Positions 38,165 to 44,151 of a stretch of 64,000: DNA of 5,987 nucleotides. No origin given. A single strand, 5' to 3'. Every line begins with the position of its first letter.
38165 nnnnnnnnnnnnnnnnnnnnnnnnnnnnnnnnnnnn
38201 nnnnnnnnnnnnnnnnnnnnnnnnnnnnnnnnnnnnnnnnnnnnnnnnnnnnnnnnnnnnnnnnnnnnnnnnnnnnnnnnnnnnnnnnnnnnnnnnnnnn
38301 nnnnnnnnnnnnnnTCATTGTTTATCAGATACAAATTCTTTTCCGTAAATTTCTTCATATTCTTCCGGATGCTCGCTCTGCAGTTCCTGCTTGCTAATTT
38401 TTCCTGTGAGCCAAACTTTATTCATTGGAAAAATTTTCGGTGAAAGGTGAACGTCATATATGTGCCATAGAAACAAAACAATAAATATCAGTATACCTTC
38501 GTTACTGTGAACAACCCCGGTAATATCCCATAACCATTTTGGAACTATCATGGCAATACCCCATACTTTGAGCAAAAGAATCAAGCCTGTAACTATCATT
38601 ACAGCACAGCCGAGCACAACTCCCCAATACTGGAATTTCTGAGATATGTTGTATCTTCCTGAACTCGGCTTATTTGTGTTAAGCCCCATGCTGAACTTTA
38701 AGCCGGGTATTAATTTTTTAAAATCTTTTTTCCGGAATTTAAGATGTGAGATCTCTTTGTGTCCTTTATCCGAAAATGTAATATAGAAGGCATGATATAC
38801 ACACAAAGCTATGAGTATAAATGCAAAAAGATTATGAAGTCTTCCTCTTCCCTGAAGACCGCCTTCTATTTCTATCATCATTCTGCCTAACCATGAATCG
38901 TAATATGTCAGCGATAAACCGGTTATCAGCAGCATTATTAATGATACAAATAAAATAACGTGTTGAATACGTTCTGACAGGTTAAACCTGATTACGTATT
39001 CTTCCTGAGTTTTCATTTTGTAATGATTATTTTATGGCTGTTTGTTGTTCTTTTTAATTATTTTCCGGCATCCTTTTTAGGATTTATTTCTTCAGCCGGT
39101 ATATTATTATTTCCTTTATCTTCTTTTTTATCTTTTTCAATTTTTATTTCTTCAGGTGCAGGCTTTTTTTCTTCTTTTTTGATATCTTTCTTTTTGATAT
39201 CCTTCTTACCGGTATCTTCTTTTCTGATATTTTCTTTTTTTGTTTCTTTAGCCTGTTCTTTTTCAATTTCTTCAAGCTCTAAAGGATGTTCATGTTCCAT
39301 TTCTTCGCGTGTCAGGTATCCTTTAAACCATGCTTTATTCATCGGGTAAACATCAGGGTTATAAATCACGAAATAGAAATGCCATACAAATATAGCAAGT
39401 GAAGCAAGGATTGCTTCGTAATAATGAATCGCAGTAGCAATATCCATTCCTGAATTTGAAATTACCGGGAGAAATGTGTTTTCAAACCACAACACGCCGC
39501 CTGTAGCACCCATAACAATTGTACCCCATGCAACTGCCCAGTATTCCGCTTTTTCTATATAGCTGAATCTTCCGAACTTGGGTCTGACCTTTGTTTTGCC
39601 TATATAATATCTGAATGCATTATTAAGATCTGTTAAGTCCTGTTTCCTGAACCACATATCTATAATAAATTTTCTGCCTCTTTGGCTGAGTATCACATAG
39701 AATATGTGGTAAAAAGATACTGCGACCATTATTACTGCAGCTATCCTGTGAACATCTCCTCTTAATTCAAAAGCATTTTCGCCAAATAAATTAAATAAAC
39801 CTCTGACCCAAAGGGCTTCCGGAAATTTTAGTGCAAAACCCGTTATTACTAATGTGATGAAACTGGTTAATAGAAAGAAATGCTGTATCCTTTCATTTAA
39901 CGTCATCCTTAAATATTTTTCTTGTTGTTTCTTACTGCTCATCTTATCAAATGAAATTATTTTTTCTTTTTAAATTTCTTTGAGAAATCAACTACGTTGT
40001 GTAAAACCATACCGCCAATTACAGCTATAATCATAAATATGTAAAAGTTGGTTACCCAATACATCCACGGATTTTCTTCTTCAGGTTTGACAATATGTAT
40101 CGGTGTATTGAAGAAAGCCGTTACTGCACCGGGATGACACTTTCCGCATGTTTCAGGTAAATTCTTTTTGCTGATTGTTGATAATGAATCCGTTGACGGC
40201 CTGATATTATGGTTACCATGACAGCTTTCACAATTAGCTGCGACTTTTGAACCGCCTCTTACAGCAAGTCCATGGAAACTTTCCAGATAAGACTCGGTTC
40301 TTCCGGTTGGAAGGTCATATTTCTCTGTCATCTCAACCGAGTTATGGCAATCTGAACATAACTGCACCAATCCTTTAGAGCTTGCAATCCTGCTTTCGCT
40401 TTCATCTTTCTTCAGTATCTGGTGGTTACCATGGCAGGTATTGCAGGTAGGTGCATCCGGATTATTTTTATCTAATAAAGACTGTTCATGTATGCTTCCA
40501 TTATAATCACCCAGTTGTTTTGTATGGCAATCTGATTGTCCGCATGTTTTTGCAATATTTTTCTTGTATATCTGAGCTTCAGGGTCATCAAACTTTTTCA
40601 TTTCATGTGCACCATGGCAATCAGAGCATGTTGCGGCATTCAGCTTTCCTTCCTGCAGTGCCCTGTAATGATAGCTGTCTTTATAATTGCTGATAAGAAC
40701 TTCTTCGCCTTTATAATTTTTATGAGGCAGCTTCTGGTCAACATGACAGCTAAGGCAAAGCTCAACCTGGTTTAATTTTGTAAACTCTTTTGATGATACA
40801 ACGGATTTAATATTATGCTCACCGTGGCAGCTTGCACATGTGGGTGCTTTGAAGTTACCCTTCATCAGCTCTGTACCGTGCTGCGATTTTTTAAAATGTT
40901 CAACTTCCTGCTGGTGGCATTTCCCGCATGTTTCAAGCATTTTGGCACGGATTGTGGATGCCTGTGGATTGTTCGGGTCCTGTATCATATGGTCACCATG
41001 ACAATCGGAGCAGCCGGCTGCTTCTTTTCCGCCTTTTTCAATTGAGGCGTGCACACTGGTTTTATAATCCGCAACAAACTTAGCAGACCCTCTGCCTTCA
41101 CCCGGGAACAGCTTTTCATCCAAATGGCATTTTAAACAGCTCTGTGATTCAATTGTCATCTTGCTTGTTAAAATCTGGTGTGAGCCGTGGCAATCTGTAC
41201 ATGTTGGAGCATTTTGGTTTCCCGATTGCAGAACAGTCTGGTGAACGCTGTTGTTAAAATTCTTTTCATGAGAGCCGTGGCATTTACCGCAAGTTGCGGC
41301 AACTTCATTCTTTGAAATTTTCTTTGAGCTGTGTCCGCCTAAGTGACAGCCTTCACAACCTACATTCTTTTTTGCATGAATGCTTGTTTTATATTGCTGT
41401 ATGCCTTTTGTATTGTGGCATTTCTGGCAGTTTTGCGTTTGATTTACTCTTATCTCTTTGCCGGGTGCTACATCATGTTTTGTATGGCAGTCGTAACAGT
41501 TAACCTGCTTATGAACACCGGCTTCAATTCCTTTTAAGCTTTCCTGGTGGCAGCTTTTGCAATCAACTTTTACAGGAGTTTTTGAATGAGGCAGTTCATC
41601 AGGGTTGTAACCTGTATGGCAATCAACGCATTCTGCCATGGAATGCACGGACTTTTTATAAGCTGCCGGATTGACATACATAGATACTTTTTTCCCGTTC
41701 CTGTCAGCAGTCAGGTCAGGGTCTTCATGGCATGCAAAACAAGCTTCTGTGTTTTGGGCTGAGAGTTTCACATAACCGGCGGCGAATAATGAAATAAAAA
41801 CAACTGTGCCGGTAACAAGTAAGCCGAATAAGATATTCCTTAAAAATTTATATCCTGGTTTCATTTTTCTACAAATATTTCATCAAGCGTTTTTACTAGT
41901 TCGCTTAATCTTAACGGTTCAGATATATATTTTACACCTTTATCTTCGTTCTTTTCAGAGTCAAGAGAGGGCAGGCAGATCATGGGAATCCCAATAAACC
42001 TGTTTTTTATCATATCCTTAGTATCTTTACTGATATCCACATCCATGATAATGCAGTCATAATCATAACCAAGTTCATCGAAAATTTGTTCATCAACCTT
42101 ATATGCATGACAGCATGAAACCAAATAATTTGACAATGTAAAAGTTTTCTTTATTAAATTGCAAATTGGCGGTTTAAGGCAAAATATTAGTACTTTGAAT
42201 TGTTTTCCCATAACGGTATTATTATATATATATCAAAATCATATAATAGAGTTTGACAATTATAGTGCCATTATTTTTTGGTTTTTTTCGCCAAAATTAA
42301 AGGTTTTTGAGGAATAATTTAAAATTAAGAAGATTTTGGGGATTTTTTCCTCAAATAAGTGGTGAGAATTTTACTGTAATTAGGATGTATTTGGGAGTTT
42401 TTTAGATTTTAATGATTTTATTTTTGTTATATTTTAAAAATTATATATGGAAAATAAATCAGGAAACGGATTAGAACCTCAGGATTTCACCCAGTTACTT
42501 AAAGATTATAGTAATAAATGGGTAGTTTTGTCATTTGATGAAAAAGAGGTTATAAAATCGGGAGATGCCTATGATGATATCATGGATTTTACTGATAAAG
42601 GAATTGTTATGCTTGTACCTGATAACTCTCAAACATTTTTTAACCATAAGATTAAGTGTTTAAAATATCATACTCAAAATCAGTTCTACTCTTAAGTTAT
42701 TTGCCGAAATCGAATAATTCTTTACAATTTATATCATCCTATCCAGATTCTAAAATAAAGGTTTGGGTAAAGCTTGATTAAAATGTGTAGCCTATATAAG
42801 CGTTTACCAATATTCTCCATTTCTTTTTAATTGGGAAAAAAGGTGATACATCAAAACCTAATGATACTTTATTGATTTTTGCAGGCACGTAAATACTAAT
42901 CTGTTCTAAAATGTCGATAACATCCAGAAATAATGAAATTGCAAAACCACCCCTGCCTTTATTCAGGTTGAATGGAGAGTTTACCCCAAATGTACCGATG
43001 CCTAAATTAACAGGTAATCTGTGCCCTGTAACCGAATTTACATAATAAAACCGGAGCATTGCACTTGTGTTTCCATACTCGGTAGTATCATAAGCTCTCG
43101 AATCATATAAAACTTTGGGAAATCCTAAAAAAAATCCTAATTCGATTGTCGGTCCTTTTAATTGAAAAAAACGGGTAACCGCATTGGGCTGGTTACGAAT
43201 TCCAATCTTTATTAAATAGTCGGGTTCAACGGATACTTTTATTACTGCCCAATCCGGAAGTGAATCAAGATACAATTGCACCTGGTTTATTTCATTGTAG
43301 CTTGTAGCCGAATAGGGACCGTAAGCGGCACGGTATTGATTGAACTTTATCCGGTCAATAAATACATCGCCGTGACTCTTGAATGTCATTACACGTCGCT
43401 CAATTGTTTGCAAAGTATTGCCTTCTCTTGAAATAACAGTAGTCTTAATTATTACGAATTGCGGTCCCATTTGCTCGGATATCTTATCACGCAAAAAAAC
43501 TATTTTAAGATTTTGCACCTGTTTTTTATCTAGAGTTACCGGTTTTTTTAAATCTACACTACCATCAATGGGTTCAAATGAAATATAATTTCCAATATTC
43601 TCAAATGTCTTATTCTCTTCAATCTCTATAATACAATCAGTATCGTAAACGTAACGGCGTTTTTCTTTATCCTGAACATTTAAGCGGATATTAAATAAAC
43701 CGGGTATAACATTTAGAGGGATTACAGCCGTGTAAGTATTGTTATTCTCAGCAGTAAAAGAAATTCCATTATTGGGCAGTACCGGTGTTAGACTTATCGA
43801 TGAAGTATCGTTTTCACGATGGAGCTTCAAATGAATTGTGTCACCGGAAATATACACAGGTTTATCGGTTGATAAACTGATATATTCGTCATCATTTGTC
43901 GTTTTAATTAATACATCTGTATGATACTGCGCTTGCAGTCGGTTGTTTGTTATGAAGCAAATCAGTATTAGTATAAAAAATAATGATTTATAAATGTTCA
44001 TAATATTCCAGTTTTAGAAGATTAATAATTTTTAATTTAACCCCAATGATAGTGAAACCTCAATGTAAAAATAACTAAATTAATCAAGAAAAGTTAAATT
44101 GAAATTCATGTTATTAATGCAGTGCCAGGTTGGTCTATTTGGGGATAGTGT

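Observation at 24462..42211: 17.7 kb supercluster with about 104 haem-binding motifs: candidate complete, uncharacterised extracellular electron-transfer system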

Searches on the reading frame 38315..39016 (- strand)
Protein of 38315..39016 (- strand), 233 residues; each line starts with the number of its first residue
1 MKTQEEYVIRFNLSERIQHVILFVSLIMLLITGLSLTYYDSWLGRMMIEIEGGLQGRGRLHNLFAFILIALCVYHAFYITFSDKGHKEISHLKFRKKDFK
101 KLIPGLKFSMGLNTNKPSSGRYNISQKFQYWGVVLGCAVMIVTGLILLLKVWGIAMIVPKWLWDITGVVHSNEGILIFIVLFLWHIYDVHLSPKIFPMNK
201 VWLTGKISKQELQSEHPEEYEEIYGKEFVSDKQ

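Call 5: search_protein_families(library=pfam, proteins=[window:38315-39016:-], max_evalue=0.01)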
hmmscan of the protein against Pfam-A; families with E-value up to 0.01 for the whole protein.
window:38315-39016:- (233 aa): 2 families
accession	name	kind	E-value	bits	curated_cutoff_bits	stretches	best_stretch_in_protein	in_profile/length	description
PF01292.26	Ni_hydr_CYTB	-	2e-14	54.2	30.1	1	10-187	1-160/179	Prokaryotic cytochrome b561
PF14358.11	DUF4405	-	0.00076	20.4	26.7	1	19-78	3-64/66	Domain of unknown function (DUF4405)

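Call 31: search_protein_families(library=ncbifam, proteins=[window:38315-39016:-], max_evalue=0.01)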
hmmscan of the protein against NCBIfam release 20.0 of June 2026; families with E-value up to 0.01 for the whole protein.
window:38315-39016:- (233 aa): 4 families
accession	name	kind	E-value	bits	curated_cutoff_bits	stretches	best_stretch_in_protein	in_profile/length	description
TIGR01583.1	formate-DH-gamm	equivalog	1e-15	58.3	115.85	1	8-223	2-201/204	formate dehydrogenase subunit gamma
NF007924.0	PRK10639.1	equivalog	2.7e-11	43.6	341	1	4-226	3-205/211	formate dehydrogenase cytochrome b556 subunit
NF007558.0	PRK10179.1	equivalog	2.8e-10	40.2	339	1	5-228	4-209/217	formate dehydrogenase-N subunit gamma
TIGR02125.1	CytB-hydogenase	equivalog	1.8e-09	37.4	121.5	1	10-186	2-177/212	Ni/Fe-hydrogenase, b-type cytochrome subunit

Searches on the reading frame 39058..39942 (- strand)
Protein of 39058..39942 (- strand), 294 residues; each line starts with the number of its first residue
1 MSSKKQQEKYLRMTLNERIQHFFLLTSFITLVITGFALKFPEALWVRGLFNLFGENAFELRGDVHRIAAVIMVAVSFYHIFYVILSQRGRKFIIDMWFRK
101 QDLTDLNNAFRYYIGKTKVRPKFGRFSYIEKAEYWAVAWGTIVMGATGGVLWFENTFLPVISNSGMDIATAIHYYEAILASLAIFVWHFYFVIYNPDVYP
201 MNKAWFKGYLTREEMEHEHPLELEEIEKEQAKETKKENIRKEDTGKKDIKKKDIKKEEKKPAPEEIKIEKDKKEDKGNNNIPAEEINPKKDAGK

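Call 5: search_protein_families(library=pfam, proteins=[window:39058-39942:-], max_evalue=0.01)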
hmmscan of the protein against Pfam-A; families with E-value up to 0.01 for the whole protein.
window:39058-39942:- (294 aa): 2 families
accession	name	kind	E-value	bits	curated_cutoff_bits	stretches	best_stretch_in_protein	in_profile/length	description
PF01292.26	Ni_hydr_CYTB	-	4e-16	59.8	30.1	1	13-195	2-165/179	Prokaryotic cytochrome b561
PF14358.11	DUF4405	-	0.00017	22.5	26.7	1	21-82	3-64/66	Domain of unknown function (DUF4405)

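Call 31: search_protein_families(library=ncbifam, proteins=[window:39058-39942:-], max_evalue=0.01)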
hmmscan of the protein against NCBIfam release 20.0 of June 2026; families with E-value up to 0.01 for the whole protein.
window:39058-39942:- (294 aa): 4 families
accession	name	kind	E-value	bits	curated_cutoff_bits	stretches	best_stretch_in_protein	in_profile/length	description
TIGR01583.1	formate-DH-gamm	equivalog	1.3e-15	57.9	115.85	1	11-227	3-202/204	formate dehydrogenase subunit gamma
NF007924.0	PRK10639.1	equivalog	4.7e-11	42.8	341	1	5-234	2-210/211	formate dehydrogenase cytochrome b556 subunit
NF007558.0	PRK10179.1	equivalog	1e-07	31.9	339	1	9-238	6-216/217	formate dehydrogenase-N subunit gamma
TIGR02125.1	CytB-hydogenase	equivalog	4.7e-05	23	121.5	1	17-191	7-179/212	Ni/Fe-hydrogenase, b-type cytochrome subunit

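Call 38: search_solved_structures(query=window:39058-39942:-, max_evalue=1, show_alignments=2)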
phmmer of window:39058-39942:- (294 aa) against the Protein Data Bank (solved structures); distinct sequences matched with E-value up to 1: 1.
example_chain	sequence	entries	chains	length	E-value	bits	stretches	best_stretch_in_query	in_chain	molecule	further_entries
1kqf_C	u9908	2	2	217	0.0098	18.6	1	10-238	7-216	FORMATE DEHYDROGENASE, NITRATE-INDUCIBLE, CYTOCHROME B556(FDN) SUBUNIT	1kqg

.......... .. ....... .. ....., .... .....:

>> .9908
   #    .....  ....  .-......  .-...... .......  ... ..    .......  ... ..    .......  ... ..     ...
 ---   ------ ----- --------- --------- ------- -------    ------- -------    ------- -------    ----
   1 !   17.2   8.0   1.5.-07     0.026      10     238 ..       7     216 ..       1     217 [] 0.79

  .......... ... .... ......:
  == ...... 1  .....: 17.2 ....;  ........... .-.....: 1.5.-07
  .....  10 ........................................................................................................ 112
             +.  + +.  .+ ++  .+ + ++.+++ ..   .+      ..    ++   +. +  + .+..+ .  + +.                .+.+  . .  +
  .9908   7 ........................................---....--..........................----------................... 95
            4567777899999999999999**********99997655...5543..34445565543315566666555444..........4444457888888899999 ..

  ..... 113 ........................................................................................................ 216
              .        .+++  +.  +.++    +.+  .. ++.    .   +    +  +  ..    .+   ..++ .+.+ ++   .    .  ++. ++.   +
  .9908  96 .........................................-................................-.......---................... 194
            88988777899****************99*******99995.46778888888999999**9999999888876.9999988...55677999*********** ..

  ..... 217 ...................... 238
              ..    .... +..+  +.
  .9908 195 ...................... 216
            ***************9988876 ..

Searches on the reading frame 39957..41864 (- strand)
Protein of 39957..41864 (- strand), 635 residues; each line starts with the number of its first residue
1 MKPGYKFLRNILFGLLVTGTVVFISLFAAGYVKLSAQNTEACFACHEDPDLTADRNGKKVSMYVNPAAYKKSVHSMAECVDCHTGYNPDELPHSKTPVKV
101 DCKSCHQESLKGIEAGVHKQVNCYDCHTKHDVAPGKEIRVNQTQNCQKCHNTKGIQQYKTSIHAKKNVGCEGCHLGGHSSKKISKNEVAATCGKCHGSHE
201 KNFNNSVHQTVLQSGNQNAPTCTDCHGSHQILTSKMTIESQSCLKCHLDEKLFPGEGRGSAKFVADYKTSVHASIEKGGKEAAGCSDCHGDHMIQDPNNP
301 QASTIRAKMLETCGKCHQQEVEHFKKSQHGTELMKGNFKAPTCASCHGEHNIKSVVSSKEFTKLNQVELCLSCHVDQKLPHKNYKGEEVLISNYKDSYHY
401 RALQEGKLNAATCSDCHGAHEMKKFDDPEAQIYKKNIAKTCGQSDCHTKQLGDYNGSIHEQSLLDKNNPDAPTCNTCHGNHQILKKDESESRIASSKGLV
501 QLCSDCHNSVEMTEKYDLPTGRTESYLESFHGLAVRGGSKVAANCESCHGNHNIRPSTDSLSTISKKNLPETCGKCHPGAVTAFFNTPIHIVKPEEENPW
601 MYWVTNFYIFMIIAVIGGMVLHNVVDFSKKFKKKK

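Call 5: search_protein_families(library=pfam, proteins=[window:39957-41864:-], max_evalue=0.01)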
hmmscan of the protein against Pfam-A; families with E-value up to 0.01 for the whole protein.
window:39957-41864:- (635 aa): 7 families
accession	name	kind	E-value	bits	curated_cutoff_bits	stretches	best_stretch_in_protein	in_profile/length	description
PF14522.11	Cytochrome_C7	-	3.1e-25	88.2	24.8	4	95-151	7-67/67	Cytochrome c7 and related cytochrome c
PF09699.15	Paired_CXXCH_1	-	8.3e-22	77.1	20.6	4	338-378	4-40/41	Doubled CXXCH motif (Paired_CXXCH_1)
PF14537.11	Cytochrom_c3_2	-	5.8e-21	75.2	25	3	162-247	1-78/79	Cytochrome c3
PF22113.1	Mtrc-MtrF_II-IV_dom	-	1.6e-17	64.1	30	3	221-352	8-168/176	Outer membrane cytochrome MtrC/MtrF-like, domains II/IV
PF02085.21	Cytochrom_CIII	-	2.7e-10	40.9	22.9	1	117-196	27-101/101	Class III cytochrome C family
PF03264.19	Cytochrom_NNT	-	1.7e-09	38.1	24.1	1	358-510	27-167/174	NapC/NirT cytochrome c family, N-terminal region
PF22678.1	Cytochrom_c_NrfB-like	-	0.00032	21.6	27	1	42-107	1-66/89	Cytochrome c-type protein NrfB-like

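Call 31: search_protein_families(library=ncbifam, proteins=[window:39957-41864:-], max_evalue=0.01)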
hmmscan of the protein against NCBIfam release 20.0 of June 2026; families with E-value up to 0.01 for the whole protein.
window:39957-41864:- (635 aa): 11 families
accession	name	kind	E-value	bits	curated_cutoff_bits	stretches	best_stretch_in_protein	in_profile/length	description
TIGR03508.1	decahem_SO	subfamily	5.4e-25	88.3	192.2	4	141-250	68-177/258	DmsE family decaheme c-type cytochrome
NF041028.1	decahem_GSU2203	exception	1.5e-15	57.3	325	2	142-250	100-210/317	GSU2203 family decaheme c-type cytochrome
NF008659.0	PRK11659.1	equivalog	3.7e-11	43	184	1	39-132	75-172/188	cytochrome c nitrite reductase pentaheme subunit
NF045713.1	CxxCH_16_HmcA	equivalog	5.6e-09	35.1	400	1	36-202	73-239/541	sulfate respiration complex hexadecaheme cytochrome HmcA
TIGR03146.1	cyt_nit_nrfB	equivalog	6.5e-08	33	166.6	0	241-378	12-145/145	cytochrome c nitrite reductase pentaheme subunit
TIGR03153.1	cytochr_NrfH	equivalog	1.3e-06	28.5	134.2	0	93-129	96-135/138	cytochrome c nitrite reductase small subunit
TIGR04257.1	nanowire_3heme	domain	0.00028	21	40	0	543-581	24-62/75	c(7)-type cytochrome triheme domain-containing protein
TIGR02161.1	napC_nirT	subfamily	0.0005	20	310.6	0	363-510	41-177/185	periplasmic nitrate (or nitrite) reductase c-type cytochrome, NapC/NirT family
NF047727.1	4hemeCytCCctA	equivalog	0.00059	20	180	1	159-251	30-108/109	tetraheme c-type cytochrome CctA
TIGR01905.1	paired_CXXCH_1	subfamily_domain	0.0019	18.1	25.2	1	341-377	7-39/41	doubled CXXCH domain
NF041198.1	UshA_like_PCGU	equivalog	0.0064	15.1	275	0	399-450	461-511/519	UshA-like (seleno)protein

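Call 69: search_solved_structures(query=window:39957-41864:-, max_evalue=0.01)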
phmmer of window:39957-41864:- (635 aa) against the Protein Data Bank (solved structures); distinct sequences matched with E-value up to 0.01: 4.
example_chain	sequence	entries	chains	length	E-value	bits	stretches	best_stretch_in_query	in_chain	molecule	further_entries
28pb_A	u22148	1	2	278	6.9e-11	44.8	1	39-176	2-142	Cytochrome c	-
1z1n_X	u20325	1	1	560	7.4e-05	24.9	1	39-252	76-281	sixteen heme cytochrome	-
2ozy_A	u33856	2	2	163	0.0015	20.6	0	312-380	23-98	Cytochrome c-type protein nrfB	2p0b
6lod_A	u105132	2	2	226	0.0069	18.4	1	98-202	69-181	MULTIHEME_CYTC domain-containing protein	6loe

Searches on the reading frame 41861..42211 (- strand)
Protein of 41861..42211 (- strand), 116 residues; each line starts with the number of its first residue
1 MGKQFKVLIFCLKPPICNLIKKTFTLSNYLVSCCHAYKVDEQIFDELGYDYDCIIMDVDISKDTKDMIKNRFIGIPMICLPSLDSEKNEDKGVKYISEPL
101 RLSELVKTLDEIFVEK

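Call 5: search_protein_families(library=pfam, proteins=[window:41861-42211:-], max_evalue=0.01)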
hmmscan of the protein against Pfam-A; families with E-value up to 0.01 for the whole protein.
window:41861-42211:- (116 aa): 0 families

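Call 31: search_protein_families(library=ncbifam, proteins=[window:41861-42211:-], max_evalue=0.01)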
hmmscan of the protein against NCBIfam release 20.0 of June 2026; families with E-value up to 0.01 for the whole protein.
window:41861-42211:- (116 aa): 0 families

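Call 73: search_protein_families(library=pfam, proteins=[window:41861-42211:-], max_evalue=5)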
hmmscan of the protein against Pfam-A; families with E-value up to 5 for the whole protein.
window:41861-42211:- (116 aa): 1 family
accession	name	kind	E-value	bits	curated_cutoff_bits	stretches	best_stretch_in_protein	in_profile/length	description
PF18811.7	DPPIV_rep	-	0.19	12.2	30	1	21-30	3-12/21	Dipeptidyl peptidase IV (DPP IV) low complexity region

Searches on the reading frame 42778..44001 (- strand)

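Call 18: search_protein_families(library=pfam, proteins=[window:42778-44001:-], max_evalue=0.001)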
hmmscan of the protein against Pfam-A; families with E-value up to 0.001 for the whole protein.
window:42778-44001:- (407 aa): 0 families

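Call 31: search_protein_families(library=ncbifam, proteins=[window:42778-44001:-], max_evalue=0.01)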
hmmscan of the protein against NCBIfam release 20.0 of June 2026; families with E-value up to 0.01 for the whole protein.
window:42778-44001:- (407 aa): 0 families

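Call 73: search_protein_families(library=pfam, proteins=[window:42778-44001:-], max_evalue=5)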
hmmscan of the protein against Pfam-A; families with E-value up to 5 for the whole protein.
window:42778-44001:- (407 aa): 1 family
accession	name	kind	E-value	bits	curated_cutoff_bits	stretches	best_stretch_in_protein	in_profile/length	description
PF06051.17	DUF928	-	0.12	12.5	26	1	64-122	10-62/184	Domain of Unknown Function (DUF928)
